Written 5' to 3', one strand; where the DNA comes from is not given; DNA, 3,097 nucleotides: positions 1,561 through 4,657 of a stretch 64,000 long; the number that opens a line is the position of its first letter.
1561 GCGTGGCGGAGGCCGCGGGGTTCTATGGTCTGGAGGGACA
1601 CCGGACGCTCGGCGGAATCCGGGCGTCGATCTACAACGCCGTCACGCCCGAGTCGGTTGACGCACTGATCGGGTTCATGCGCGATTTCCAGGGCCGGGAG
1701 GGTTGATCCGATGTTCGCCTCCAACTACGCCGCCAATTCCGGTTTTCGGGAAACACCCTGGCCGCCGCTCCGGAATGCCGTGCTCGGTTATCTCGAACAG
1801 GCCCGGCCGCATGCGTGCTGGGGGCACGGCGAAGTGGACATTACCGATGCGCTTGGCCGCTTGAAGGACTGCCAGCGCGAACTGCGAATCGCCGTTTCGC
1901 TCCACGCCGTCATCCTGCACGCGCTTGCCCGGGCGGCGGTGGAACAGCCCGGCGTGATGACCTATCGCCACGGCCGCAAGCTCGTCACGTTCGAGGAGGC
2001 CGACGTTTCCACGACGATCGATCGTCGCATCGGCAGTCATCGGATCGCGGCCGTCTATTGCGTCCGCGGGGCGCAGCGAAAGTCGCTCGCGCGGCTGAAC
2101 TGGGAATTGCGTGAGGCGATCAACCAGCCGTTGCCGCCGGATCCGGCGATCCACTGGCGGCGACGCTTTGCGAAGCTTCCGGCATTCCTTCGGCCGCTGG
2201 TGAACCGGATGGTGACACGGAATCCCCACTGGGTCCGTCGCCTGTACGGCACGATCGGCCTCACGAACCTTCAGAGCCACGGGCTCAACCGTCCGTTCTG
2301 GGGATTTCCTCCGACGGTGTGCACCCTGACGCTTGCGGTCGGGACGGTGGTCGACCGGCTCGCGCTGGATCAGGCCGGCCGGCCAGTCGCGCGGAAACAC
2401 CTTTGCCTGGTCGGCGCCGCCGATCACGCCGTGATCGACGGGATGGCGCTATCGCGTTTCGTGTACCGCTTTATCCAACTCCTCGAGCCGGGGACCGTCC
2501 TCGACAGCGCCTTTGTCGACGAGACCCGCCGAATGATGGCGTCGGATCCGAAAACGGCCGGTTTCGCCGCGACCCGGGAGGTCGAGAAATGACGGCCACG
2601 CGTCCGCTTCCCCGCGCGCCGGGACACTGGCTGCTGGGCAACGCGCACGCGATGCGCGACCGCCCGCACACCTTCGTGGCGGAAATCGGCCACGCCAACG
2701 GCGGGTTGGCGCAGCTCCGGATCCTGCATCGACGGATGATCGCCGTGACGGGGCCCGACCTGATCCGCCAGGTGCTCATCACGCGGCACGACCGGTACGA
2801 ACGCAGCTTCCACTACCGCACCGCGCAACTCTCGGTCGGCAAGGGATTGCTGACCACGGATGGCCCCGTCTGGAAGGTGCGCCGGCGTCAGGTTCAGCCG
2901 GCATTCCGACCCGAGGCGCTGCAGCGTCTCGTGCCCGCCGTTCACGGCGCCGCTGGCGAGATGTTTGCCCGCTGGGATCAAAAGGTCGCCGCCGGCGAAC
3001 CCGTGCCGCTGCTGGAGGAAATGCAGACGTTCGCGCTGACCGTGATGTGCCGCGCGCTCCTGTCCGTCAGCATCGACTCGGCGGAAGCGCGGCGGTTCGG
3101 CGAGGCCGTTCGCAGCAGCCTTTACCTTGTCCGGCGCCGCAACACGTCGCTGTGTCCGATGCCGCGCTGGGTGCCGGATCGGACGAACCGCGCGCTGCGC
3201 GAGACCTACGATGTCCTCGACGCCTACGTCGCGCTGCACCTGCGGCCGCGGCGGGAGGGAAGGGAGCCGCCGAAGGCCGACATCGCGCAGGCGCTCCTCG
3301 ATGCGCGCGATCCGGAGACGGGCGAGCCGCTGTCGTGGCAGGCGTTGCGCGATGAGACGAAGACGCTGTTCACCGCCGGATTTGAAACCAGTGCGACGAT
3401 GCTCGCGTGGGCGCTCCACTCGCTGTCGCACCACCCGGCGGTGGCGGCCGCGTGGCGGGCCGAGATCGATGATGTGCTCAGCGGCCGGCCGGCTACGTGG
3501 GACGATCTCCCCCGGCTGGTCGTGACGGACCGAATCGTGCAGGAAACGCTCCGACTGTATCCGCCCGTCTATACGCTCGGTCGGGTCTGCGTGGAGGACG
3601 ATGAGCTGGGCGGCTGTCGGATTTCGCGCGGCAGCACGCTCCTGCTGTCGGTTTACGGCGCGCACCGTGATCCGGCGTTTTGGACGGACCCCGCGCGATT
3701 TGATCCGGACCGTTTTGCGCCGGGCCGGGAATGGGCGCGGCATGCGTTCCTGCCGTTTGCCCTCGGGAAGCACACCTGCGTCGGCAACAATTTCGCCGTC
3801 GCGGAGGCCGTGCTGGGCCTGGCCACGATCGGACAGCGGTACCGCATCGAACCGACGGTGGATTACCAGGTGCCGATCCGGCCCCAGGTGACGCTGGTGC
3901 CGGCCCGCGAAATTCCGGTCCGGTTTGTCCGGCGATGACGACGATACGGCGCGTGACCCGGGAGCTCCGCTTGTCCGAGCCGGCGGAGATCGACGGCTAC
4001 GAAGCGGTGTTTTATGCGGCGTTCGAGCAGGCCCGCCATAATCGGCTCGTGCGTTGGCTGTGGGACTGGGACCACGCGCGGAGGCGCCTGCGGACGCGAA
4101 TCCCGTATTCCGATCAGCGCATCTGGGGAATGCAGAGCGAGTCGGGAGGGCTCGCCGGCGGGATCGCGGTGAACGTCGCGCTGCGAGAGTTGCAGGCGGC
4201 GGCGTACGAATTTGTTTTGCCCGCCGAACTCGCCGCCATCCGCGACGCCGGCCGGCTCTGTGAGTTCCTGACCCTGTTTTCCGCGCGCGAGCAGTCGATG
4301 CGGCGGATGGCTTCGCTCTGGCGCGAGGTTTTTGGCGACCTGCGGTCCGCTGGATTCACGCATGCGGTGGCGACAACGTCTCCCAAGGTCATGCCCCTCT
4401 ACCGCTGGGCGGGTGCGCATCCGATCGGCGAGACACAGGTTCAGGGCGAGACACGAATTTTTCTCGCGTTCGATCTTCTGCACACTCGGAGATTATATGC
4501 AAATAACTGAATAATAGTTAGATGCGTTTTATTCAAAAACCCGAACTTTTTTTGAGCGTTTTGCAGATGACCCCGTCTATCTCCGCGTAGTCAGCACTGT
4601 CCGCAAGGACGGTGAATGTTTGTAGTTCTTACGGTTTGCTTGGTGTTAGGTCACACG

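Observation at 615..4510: Four-gene coupled operon: SerC paralog + free E2-type acyltransferase + P450 + GNAT-like protein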

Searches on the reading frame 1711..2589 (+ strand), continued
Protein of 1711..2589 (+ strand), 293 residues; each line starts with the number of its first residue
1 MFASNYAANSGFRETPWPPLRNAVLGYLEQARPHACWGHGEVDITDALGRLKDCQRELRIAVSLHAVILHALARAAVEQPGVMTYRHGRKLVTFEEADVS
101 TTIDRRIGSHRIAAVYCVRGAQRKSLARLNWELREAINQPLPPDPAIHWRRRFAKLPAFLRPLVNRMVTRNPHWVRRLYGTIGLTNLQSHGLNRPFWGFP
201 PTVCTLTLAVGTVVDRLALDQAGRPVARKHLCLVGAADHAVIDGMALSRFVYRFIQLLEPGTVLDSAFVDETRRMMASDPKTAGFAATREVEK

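Call 55: fold_search(model_id=the predicted structure, library=pdb)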
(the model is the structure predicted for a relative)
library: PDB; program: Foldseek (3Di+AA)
matches with E <= 10: 873; with E <= 0.001: 135
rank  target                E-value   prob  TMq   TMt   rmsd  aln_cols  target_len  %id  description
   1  9j1w_A                1.7e-14  1.00  0.55  0.69   9.6       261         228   19  Endogenous dihydrolipoamide acetyltransferase (E2) core of pyruvate dehydrogenase complex from pig heart (released 2025-02-05)
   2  8piu_A                2.7e-14  1.00  0.54  0.68   9.3       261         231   19  60-meric complex of dihydrolipoamide acetyltransferase (E2) of the human pyruvate dehydrogenase complex (released 2024-07-10)
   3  3mae_A                3.5e-14  1.00  0.53  0.66  12.4       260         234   20  CRYSTAL STRUCTURE OF PROBABLE DIHYDROLIPOAMIDE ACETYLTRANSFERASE FROM LISTERIA MONOCYTOGENES 4b F2365 (released 2010-04-07)
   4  3mae_B                7.5e-14  1.00  0.53  0.64  12.8       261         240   20  CRYSTAL STRUCTURE OF PROBABLE DIHYDROLIPOAMIDE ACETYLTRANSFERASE FROM LISTERIA MONOCYTOGENES 4b F2365 (released 2010-04-07)
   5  3mae_C                1.5e-13  1.00  0.53  0.64  12.6       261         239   20  CRYSTAL STRUCTURE OF PROBABLE DIHYDROLIPOAMIDE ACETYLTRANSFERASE FROM LISTERIA MONOCYTOGENES 4b F2365 (released 2010-04-07)
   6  7q5r_A                1.6e-13  1.00  0.54  0.73   5.1       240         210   19  Protein community member pyruvate dehydrogenase complex E2 core from C. thermophilum (released 2022-02-02)
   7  6zlm_A                1.9e-13  1.00  0.53  0.65   9.7       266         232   18  Dihydrolipoyllysine-residue acetyltransferase component of fungal pyruvate dehydrogenase complex with protein X bound (released 2020-09-23)
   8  7uom_01               2.7e-13  1.00  0.56  0.71   9.2       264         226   18  Endogenous dihydrolipoamide acetyltransferase (E2) core of pyruvate dehydrogenase complex from bovine kidney (released 2022-11-30)
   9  9y6t_A                3.0e-13  1.00  0.55  0.66   9.7       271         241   18  Structure of Mycobacterium tuberculosis pyruvate dehydrogenase complex E2p core subunit DlaT in a hexamer state (released 2026-02-25)
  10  9njt_A                3.8e-13  1.00  0.54  0.68   9.3       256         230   15  Structure of native octahedral assembly of D. discoideum Odo2 (released 2025-03-12)
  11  8eqn                  4.0e-13  1.00  0.55  0.67   8.5       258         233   18  BG505 UFO-E2p-L4P nanoparticle reconstructed by focused refinement with a mask around the nanoparticle core (released 2023-04-19)
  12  1b5s_A                4.2e-13  1.00  0.56  0.67   9.6       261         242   18  DIHYDROLIPOYL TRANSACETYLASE (E.C.2.3.1.12) CATALYTIC DOMAIN (RESIDUES 184-425) FROM BACILLUS STEAROTHERMOPHILUS (released 1999-02-16)
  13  6ct0                  6.3e-13  1.00  0.58  0.72   8.9       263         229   18  Atomic Structure of the E2 Inner Core of Human Pyruvate Dehydrogenase Complex (released 2018-04-18)
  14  8x02_A                7.9e-13  1.00  0.56  0.69   9.5       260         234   16  E2 core of 2-oxoglutarate dehydrogenase complex (released 2024-10-30)
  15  4n72_B                7.9e-13  1.00  0.53  0.62  10.7       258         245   17  Catalytic domain from dihydrolipoamide acetyltransferase of pyruvate dehydrogenase from Escherichia coli (released 2014-04-23)
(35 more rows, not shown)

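Call 74: search_protein_families(library=pfam, proteins=[L025:2715-5825:-, L025:7331-8146:-, L025:8146-9834:-, L024:4131-5243:+, L024:5391-5948:+, L024:6903-8885:+, L023:3965-5500:+, L023:6308-7216:+, L019:4483-5745:+, L019:8188-9531:-], max_evalue=0.001)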
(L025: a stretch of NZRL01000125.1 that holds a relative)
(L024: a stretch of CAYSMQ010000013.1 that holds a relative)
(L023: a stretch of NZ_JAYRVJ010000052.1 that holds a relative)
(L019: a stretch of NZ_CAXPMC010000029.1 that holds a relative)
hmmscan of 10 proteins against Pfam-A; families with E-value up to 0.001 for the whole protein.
L025:2715-5825:- (1036 aa): 2 families
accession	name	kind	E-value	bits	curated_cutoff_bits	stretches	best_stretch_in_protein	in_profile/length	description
PF00873.25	ACR_tran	-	5.4e-149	498.3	28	1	32-1033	7-1020/1021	AcrB/AcrD/AcrF family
PF02355.23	SecD_SecF_C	-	0.00056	19.8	20.5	0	893-1019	46-172/189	Protein export membrane protein SecD/SecF, C-terminal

L025:7331-8146:- (271 aa): 1 family
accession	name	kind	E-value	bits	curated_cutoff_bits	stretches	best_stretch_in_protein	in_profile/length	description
PF00285.26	Citrate_synt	-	2.9e-35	122.4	27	2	55-244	166-350/357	Citrate synthase, C-terminal domain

L025:8146-9834:- (562 aa): 0 families

L024:4131-5243:+ (371 aa): 4 families
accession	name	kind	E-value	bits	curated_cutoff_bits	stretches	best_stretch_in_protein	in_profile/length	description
PF00106.31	adh_short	-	2.8e-46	157.9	26.6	1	32-213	2-185/195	short chain dehydrogenase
PF13561.12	adh_short_C2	-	1.2e-36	126.9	27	1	37-220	1-186/236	Enoyl-(Acyl carrier protein) reductase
PF08659.16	KR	-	1.1e-09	38.9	22.6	1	34-144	4-117/180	KR domain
PF00670.27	AdoHcyase_NAD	-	4.9e-06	27.2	27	1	10-66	5-58/162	S-adenosyl-L-homocysteine hydrolase, NAD binding domain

L024:5391-5948:+ (186 aa): 0 families

L024:6903-8885:+ (661 aa): 1 family
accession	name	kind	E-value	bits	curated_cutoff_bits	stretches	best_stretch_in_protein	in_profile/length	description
PF00144.29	Beta-lactamase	-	5.1e-63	213.7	27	1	67-390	2-317/329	Beta-lactamase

L023:3965-5500:+ (512 aa): 1 family
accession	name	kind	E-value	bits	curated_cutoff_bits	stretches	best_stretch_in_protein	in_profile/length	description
PF00144.29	Beta-lactamase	-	5.7e-74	249.7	27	1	35-369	1-312/329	Beta-lactamase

L023:6308-7216:+ (303 aa): 5 families
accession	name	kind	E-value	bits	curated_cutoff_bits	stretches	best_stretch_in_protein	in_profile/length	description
PF00561.26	Abhydrolase_1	-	3.4e-32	112.5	25.8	1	32-280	1-243/245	alpha/beta hydrolase fold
PF12146.15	Hydrolase_4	-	3.1e-18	66.4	27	2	58-131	32-109/239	Serine aminopeptidase, S33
PF12697.13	Abhydrolase_6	-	4.9e-15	57.2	26.3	1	34-287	1-216/217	Alpha/beta hydrolase family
PF00975.26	Thioesterase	-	1.2e-05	26.1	26.4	1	88-184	56-153/226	Thioesterase domain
PF03096.20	Ndr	-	7.4e-05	22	23.3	1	75-136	76-137/283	Ndr family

L019:4483-5745:+ (421 aa): 0 families

L019:8188-9531:- (447 aa): 0 families

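Call 95: search_protein_families(library=padloc, proteins=[window:1711-2589:+], max_evalue=0.001)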
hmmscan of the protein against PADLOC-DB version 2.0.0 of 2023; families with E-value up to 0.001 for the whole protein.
window:1711-2589:+ (293 aa): 0 families

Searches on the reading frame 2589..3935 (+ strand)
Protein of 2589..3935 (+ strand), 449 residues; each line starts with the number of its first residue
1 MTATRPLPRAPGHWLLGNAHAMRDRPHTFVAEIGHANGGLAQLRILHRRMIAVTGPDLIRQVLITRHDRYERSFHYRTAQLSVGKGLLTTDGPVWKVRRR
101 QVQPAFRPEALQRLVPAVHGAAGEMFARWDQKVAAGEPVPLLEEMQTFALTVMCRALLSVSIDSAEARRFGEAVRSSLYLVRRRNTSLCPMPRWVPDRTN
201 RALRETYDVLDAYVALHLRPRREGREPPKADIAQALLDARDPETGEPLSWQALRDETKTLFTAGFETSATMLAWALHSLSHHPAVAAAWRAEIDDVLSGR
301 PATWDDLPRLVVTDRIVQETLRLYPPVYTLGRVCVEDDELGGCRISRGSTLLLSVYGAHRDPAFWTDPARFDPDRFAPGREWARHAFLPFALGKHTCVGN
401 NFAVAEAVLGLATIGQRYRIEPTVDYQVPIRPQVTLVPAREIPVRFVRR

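Call 8: search_protein_families(library=pfam, proteins=[window:2589-3935:+], max_evalue=0.01)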
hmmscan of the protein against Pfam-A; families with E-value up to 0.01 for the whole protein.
window:2589-3935:+ (449 aa): 1 family
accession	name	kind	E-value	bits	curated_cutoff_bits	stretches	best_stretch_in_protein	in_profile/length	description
PF00067.27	p450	-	4.4e-79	266.8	22.8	1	9-428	2-443/462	Cytochrome P450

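Call 9: search_protein_families(library=ncbifam, proteins=[window:2589-3935:+], max_evalue=0.01)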
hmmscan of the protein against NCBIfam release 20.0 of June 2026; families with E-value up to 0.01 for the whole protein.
window:2589-3935:+ (449 aa): 10 families
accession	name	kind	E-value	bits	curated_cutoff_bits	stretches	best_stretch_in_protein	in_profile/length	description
NF045812.1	PentlenOxigase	equivalog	4.7e-69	233.4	800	1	15-446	12-437/444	pentalenene oxygenase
NF051859.1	AlbFlvMonOxTrpSyn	equivalog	1.6e-65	221.5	700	1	13-440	28-449/457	bifunctional albaflavenone monooxygenase/terpene synthase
NF050147.1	aminopyruv_ApyO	equivalog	2.2e-42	145.3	525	1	50-446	38-421/444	RiPP biosynthesis cytochrome P450 ApyO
TIGR04515.1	P450_rel_GT_act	subfamily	4.3e-17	62.5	343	1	135-395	134-342/386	P450-derived glycosyltransferase activator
TIGR04538.1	P450_cycloAA_1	subfamily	7.1e-15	54.7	500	1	313-409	258-357/395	cytochrome P450, cyclodipeptide synthase-associated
NF041802.1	P450_SolI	exception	1e-14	53.8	850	1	85-407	107-384/424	solanimycin biosynthesis cytochrome P450 SolI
NF053744.1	FAProxCypCBc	equivalog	2e-11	43.1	600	1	314-402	277-368/416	CYP152 family fatty-acid peroxygenase CypC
NF041177.1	Cyp119_Thmprot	equivalog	9.5e-10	37.8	680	1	303-422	232-344/368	cytochrome P450 Cyp119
TIGR04458.1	CYP450_TxtE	equivalog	3.6e-07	29.2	500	1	330-403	293-360/403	4-nitrotryptophan synthase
NF045816.1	PentlenlactSyn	equivalog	0.0021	16.8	700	1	249-408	216-356/396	pentalenolactone synthase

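Call 71: search_solved_structures(query=window:2589-3935:+, max_evalue=1e-20)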
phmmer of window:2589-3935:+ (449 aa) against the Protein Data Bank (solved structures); distinct sequences matched with E-value up to 1e-20: 168 (the best 60 are shown).
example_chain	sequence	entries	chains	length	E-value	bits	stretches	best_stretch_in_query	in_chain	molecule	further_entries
3dbg_A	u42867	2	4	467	3.4e-51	177.4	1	11-445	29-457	Putative cytochrome P450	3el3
7wzl_A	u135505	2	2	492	2.7e-48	167.8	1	7-439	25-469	Putative cytochrome P450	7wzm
7f3h_A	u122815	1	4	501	2.5e-45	158.1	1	5-439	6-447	Bifunctional cytochrome P450/NADPH--P450 reductase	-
7f3w_A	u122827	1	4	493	2.8e-45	157.9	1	5-439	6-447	cytochrome P450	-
6j94_A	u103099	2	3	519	1e-44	156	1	30-421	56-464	Protein LUTEIN DEFICIENT 5, chloroplastic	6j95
6l8i_A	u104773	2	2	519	2.4e-44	154.8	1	30-421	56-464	Protein LUTEIN DEFICIENT 5, chloroplastic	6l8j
8gk3_A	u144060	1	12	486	5.3e-42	147.1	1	15-433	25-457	Cytochrome P450 3A7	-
7mk8_A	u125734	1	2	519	6.8e-42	146.7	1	15-433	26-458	Isoform 2 of Cytochrome P450 3A7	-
2q9f_A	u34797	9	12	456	7.2e-42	146.6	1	38-439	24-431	Cytochrome P450 46A1 | Cholesterol 24-hydroxylase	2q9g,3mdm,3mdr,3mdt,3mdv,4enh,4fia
7lrl_A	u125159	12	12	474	7.9e-42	146.5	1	38-439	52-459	Cholesterol 24-hydroxylase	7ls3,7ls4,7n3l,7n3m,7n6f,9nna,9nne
5veu_A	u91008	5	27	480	1.7e-41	145.4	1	48-434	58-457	Cytochrome P450 3A5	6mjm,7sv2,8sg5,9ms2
7lad_A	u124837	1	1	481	1.8e-41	145.4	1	48-434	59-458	Cytochrome P450 3A5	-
9yk4_A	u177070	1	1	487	2.4e-40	141.6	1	50-434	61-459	Cytochrome P450 3A4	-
4ny4_A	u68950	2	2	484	4.5e-40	140.7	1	50-434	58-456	Cytochrome P450 3A4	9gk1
1w0e_A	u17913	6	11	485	4.5e-40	140.7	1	50-434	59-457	CYTOCHROME P450 3A4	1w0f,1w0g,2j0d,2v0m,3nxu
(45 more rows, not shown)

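Call 95: search_protein_families(library=padloc, proteins=[window:2589-3935:+], max_evalue=0.001)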
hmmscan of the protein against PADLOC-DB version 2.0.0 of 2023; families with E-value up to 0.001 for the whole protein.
window:2589-3935:+ (449 aa): 0 families

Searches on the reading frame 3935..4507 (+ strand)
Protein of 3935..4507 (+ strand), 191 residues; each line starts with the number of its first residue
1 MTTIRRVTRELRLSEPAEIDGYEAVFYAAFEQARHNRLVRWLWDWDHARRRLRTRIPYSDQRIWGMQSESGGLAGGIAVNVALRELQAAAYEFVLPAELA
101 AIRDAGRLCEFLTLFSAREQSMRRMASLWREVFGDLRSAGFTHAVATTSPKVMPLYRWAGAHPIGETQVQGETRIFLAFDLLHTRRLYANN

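Call 8: search_protein_families(library=pfam, proteins=[window:3935-4507:+], max_evalue=0.01)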
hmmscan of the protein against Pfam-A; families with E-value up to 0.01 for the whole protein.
window:3935-4507:+ (191 aa): 1 family
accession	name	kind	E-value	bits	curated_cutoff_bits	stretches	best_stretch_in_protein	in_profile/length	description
PF21926.2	FeeM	-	1.1e-05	25.8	27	1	70-168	42-143/158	N-acyl amino acid synthase FeeM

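Call 9: search_protein_families(library=ncbifam, proteins=[window:3935-4507:+], max_evalue=0.01)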
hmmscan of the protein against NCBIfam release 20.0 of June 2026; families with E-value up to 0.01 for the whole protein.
window:3935-4507:+ (191 aa): 0 families

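Call 30: find_homologous_proteins(query=window:3935-4507:+)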
Query window:3935-4507:+ (191 aa): 41 proteins with E <= 0.001 among 555 candidates.
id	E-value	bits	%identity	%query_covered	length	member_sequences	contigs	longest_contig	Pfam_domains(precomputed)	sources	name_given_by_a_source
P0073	2.3e-118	411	99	97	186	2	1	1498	-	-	-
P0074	1.1e-70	255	63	97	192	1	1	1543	-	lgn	-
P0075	8.1e-70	252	60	97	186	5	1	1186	-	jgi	jgi:hypothetical protein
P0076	1.1e-66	242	60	97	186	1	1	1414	-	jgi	jgi:hypothetical protein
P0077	3.1e-66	241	61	94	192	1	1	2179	-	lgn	-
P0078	8.1e-66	239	60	95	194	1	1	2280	-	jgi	-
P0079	3.8e-65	237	57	97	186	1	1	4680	-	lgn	-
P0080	2.0e-64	235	58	97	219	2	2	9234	-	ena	-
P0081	2.4e-63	231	54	95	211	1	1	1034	-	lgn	-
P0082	7.0e-62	226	58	94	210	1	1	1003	-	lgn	-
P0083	1.2e-61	226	57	95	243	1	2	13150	-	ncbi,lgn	-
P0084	4.3e-61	224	58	94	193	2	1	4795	-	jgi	jgi:hypothetical protein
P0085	2.7e-60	221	57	96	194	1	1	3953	-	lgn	-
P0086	1.4e-59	219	56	94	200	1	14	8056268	-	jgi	jgi:hypothetical protein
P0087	4.3e-59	217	55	96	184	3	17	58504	-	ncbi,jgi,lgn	jgi:hypothetical protein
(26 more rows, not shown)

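Call 33: search_solved_structures(query=A3, max_evalue=10)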
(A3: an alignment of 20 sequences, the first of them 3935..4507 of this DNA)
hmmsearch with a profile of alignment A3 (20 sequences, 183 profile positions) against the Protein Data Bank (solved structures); distinct sequences matched with E-value up to 10: 3.
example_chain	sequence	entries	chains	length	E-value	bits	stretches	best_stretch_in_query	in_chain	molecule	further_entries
7ar9_i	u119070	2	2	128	0.34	13.7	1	15-68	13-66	NUOP5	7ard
2gwn_A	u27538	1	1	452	0.76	12.6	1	4-59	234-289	dihydroorotase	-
4zpr_B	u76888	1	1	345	1.2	12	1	89-155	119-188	Hypoxia-inducible factor 1-alpha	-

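Call 43: predict_structure(alignment_id=A3)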
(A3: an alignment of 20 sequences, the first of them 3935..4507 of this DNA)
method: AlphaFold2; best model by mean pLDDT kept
length: 191 residues; sequences in the alignment: 20
mean_pLDDT: 92.3   pTM: 0.88
mean pLDDT of the five models: 92.3, 91.9, 91.7, 91.2, 88.3
residues with pLDDT >= 90: 149; 70-90: 33; 50-70: 8; < 50: 1
segments of 3 or more residues with pLDDT < 50: none
pLDDT, mean of each block of 10 residues (from residue 1): 81 97 96 87 94 96 94 95 93 95 98 87 90 97 97 93 95 96 76 51
secondary structure, 60 per line:
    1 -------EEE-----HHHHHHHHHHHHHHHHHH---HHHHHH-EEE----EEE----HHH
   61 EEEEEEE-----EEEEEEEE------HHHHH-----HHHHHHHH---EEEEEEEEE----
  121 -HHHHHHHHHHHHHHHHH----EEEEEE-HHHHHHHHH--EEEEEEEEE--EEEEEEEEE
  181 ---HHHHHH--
elements in order: E8-10 H16-33 H37-42 E44-46 E51-53 E61-67 E73-80 H87-91 H97-104 E108-116 H122-138 E143-148 H150-158 E161-169 E172-180 H184-189

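Call 45: fold_search(model_id=the predicted structure, library=pdb)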
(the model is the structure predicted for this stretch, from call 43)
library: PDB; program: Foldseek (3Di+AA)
matches with E <= 10: 1550; with E <= 0.001: 346
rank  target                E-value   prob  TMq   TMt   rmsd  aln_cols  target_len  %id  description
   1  2g0b_D                5.5e-08  1.00  0.65  0.68   4.1       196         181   19  The structure of FeeM, an N-acyl amino acid synthase from uncultured soil microbes (released 2006-09-26)
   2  2g0b_G                7.9e-08  1.00  0.65  0.71   4.1       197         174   18  The structure of FeeM, an N-acyl amino acid synthase from uncultured soil microbes (released 2006-09-26)
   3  2g0b_B                8.5e-08  1.00  0.63  0.64   4.4       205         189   19  The structure of FeeM, an N-acyl amino acid synthase from uncultured soil microbes (released 2006-09-26)
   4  2g0b_H                1.7e-07  1.00  0.62  0.69   4.1       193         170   20  The structure of FeeM, an N-acyl amino acid synthase from uncultured soil microbes (released 2006-09-26)
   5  2g0b_C                1.7e-07  1.00  0.61  0.63   4.9       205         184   20  The structure of FeeM, an N-acyl amino acid synthase from uncultured soil microbes (released 2006-09-26)
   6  2g0b_A                3.4e-07  1.00  0.66  0.67   4.1       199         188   18  The structure of FeeM, an N-acyl amino acid synthase from uncultured soil microbes (released 2006-09-26)
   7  3p2h                  8.6e-07  1.00  0.62  0.64   4.9       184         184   15  Crystal structure of TofI in a ternary complex with an inhibitor and MTA (released 2011-07-06)
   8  9mto_B                8.6e-07  1.00  0.51  0.65   4.7       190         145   13  Crystal structure of acetyltransferase CBU0801 from Coxiella burnetii (released 2025-01-22)
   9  1y9k_A                2.2e-06  1.00  0.49  0.60   6.5       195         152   11  IAA acetyltransferase from Bacillus cereus ATCC 14579 (released 2005-02-01)
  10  5w8a                  2.3e-06  1.00  0.67  0.61   4.4       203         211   14  The structure of a COA-dependent acyl-homoserine lactone synthase, BjaI, with SAM and isopentyl-CoA (released 2017-08-23)
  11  1wk4_A                2.6e-06  1.00  0.60  0.65   5.0       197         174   16  Crystal structure of ttk003001606 (released 2004-11-30)
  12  9mto_A                2.8e-06  1.00  0.45  0.58   2.9       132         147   16  Crystal structure of acetyltransferase CBU0801 from Coxiella burnetii (released 2025-01-22)
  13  3efa                  3.0e-06  1.00  0.50  0.63   6.0       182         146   11  Crystal structure of putative N-acetyltransferase from Lactobacillus plantarum (released 2008-09-23)
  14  1yvo_A                3.6e-06  1.00  0.54  0.60   5.2       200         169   14  hypothetical acetyltransferase from P.aeruginosa PA01 (released 2005-03-29)
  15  5w8e                  3.9e-06  1.00  0.67  0.60   4.4       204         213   15  The structure of a CoA-dependent acyl-homoserine lactone synthase, BjaI, with the adduct of SAH and IV-CoA (released 2017-08-23)
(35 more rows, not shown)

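Call 81: search_protein_representatives(alignment_id=A3)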
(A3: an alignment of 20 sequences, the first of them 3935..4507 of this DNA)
Query: 20 sequences, 183 profile positions. Proteins with E-value up to 0.001 (for the whole library): 341; up to 1e-10: 241; up to 1e-30: 85. The best 150 are listed.
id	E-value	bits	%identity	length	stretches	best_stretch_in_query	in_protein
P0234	8.8e-73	260.1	-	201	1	5-178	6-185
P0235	2.0e-64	232.9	-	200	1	5-178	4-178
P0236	1.4e-62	226.9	-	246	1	6-175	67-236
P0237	8.7e-62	224.3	-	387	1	8-179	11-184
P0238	4.0e-61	222.1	-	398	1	6-180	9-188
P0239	4.5e-61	222.0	-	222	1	6-182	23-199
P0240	3.0e-60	219.3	-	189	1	6-180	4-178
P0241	7.4e-60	218.0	-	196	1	8-181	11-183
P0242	1.0e-58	214.3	-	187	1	8-180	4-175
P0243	2.5e-58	213.0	-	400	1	3-180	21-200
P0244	3.5e-58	212.5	-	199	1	6-178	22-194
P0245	7.7e-58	211.4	-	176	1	7-179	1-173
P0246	8.9e-58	211.2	-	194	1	8-179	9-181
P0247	3.5e-57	209.3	-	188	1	10-181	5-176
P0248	6.3e-57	208.4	-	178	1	5-176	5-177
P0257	1.0e-53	198.0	-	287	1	6-179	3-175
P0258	2.0e-53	197.0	-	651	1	8-179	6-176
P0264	3.1e-51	189.9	-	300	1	6-177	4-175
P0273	4.2e-47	176.4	-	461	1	4-180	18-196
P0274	8.6e-47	175.4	-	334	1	4-180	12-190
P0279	1.8e-45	171.1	-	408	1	5-180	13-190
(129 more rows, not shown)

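Call 82: search_protein_families(library=pfam, proteins=[P0237, P0238, P0243, P0258, P0273, P0279, P0274, P0264, P0257, P0236], max_evalue=0.001)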
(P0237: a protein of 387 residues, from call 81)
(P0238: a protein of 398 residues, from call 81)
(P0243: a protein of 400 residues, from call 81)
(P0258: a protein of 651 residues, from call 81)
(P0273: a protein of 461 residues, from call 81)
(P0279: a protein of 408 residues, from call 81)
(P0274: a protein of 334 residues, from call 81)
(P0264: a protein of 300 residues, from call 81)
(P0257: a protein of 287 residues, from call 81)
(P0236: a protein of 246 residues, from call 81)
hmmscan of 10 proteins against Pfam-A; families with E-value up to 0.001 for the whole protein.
P0237 (387 aa): 0 families

P0238 (398 aa): 0 families

P0243 (400 aa): 0 families

P0258 (651 aa): 0 families

P0273 (461 aa): 0 families

P0279 (408 aa): 0 families

P0274 (334 aa): 0 families

P0264 (300 aa): 0 families

P0257 (287 aa): 1 family
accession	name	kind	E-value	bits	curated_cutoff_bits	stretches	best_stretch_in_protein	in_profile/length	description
PF13527.13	Acetyltransf_9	-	0.00025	21.5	25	1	18-153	12-126/127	Acetyltransferase (GNAT) domain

P0236 (246 aa): 0 families

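Call 86: search_protein_families(library=pfam, alignment_id=A3, max_evalue=0.01)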
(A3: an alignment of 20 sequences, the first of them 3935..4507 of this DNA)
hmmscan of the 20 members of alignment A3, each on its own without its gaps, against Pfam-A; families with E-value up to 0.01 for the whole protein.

A. member 1, window:3935-4507:+ (191 aa): 1 family
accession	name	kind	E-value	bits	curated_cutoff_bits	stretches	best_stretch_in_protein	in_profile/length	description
PF21926.2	FeeM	-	1.1e-05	25.8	27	1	70-168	42-143/158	N-acyl amino acid synthase FeeM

B. families by the number of members that match (of 20 scanned): 2 families
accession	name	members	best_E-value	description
PF21926.2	FeeM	2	1.1e-05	N-acyl amino acid synthase FeeM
PF22119.1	GST_C_8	1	0.0062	Glutathione S-transferase, C-terminal domain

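Call 95: search_protein_families(library=padloc, proteins=[window:3935-4507:+], max_evalue=0.001)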
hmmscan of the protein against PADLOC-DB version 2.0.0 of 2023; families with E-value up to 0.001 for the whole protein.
window:3935-4507:+ (191 aa): 0 families
